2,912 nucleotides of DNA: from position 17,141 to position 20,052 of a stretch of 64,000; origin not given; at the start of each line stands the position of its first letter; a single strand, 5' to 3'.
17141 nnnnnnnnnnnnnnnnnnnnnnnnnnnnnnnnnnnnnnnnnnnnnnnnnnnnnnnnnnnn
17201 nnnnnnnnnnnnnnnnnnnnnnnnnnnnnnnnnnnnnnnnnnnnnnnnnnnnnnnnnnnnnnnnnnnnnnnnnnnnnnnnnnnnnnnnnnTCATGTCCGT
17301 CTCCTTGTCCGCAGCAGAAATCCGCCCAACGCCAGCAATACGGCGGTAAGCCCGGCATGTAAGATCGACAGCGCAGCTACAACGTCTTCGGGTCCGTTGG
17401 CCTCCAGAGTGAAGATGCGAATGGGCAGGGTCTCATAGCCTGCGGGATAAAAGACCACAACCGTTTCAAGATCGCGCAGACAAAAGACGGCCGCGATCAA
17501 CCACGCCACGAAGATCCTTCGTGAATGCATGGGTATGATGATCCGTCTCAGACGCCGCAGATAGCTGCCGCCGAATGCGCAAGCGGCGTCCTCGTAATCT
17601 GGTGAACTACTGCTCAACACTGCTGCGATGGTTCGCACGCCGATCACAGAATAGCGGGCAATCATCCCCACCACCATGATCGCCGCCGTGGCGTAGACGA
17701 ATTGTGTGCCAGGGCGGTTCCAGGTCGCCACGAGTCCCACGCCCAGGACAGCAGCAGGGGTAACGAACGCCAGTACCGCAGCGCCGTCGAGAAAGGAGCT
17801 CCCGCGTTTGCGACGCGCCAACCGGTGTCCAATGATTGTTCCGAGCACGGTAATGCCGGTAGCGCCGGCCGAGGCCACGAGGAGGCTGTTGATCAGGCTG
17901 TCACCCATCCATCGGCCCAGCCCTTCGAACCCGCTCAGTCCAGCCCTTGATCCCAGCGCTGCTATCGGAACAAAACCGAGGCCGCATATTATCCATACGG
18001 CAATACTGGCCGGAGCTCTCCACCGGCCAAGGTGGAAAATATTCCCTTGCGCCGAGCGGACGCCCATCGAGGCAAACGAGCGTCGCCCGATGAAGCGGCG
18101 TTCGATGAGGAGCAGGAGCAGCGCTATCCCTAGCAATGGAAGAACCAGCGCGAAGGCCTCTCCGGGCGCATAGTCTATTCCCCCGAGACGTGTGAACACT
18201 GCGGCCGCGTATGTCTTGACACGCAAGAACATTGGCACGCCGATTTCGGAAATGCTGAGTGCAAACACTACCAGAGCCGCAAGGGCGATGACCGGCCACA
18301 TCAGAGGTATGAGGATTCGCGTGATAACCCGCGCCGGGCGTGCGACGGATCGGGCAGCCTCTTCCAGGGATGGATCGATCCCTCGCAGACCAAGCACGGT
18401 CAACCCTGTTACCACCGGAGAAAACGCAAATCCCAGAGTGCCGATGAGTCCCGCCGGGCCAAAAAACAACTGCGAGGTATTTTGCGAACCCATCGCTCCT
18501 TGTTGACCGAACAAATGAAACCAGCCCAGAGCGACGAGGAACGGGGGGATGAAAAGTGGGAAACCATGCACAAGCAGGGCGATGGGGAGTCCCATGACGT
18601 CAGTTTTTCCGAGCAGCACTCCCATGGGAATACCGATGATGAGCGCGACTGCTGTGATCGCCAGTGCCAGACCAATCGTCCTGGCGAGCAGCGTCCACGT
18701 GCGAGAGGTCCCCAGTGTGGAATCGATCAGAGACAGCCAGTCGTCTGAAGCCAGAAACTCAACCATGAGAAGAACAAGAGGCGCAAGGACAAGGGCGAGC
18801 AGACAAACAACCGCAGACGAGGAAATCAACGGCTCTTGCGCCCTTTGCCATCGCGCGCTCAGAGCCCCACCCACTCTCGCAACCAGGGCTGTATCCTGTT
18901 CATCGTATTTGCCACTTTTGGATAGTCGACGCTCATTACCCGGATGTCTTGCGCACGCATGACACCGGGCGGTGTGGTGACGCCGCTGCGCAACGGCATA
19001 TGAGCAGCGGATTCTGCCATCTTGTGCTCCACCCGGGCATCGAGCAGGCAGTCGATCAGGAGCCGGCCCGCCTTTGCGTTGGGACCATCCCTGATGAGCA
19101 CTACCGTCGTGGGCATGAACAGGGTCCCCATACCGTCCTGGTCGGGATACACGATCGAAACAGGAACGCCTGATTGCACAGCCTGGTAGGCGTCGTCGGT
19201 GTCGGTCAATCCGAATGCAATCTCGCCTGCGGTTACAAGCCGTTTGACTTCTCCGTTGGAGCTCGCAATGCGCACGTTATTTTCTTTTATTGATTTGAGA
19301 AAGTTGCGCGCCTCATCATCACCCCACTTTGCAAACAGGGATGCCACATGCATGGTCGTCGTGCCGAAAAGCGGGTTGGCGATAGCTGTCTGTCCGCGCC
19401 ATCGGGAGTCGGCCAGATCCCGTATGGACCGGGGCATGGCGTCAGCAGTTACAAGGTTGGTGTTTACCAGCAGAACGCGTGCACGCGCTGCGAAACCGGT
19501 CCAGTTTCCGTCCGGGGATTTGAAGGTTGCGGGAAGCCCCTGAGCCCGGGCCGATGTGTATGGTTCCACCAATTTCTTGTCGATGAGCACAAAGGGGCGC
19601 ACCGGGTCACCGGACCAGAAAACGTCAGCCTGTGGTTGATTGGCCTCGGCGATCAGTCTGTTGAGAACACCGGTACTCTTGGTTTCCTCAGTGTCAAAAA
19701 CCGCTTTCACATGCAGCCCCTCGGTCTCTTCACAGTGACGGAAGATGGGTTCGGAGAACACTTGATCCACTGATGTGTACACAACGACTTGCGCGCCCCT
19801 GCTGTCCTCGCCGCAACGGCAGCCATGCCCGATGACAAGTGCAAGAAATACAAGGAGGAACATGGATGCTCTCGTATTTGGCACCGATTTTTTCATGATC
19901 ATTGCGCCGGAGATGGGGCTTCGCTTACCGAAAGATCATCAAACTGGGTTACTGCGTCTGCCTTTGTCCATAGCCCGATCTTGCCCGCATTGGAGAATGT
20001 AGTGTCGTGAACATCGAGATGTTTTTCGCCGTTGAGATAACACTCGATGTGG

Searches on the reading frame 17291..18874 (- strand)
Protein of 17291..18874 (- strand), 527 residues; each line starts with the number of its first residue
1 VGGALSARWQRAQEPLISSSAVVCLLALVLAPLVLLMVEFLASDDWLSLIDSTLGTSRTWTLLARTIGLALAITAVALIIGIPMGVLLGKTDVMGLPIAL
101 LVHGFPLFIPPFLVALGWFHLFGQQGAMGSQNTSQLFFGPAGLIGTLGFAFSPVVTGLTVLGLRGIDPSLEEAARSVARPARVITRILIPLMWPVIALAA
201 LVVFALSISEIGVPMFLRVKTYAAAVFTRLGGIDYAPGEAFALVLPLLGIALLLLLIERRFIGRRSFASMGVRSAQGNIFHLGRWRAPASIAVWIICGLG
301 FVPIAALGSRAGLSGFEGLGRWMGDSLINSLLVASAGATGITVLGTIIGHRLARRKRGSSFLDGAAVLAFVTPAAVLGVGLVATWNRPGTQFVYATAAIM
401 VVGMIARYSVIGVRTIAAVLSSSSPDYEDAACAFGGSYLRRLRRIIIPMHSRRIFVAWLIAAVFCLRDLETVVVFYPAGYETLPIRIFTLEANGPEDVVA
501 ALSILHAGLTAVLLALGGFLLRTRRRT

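Call 58: search_protein_families(library=pfam, proteins=[window:17291-18874:-], max_evalue=0.00001)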
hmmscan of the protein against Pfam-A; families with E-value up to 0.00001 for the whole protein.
window:17291-18874:- (527 aa): 1 family
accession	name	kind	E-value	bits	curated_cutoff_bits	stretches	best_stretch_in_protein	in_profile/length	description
PF00528.27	BPD_transp_1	-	1.4e-07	31.9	26.4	0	342-469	2-125/184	Binding-protein-dependent transport system inner membrane component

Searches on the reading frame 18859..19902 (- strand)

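Call 58: search_protein_families(library=pfam, proteins=[window:18859-19902:-], max_evalue=0.00001)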
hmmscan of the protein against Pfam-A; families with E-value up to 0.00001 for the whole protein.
window:18859-19902:- (347 aa): 4 families
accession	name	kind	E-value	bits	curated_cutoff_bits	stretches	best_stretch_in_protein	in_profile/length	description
PF13343.11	SBP_bac_6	-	2.9e-20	73.2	24.6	1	106-304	24-219/245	Bacterial extracellular solute-binding protein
PF13416.11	SBP_bac_8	-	7.6e-14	52.6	27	1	73-314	18-271/279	Bacterial extracellular solute-binding protein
PF13531.11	SBP_bac_11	-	3.9e-13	50.1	25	1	73-289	32-215/227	Bacterial extracellular solute-binding protein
PF01547.30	SBP_bac_1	-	1.7e-09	38.5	26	1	72-289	31-303/307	Bacterial extracellular solute-binding protein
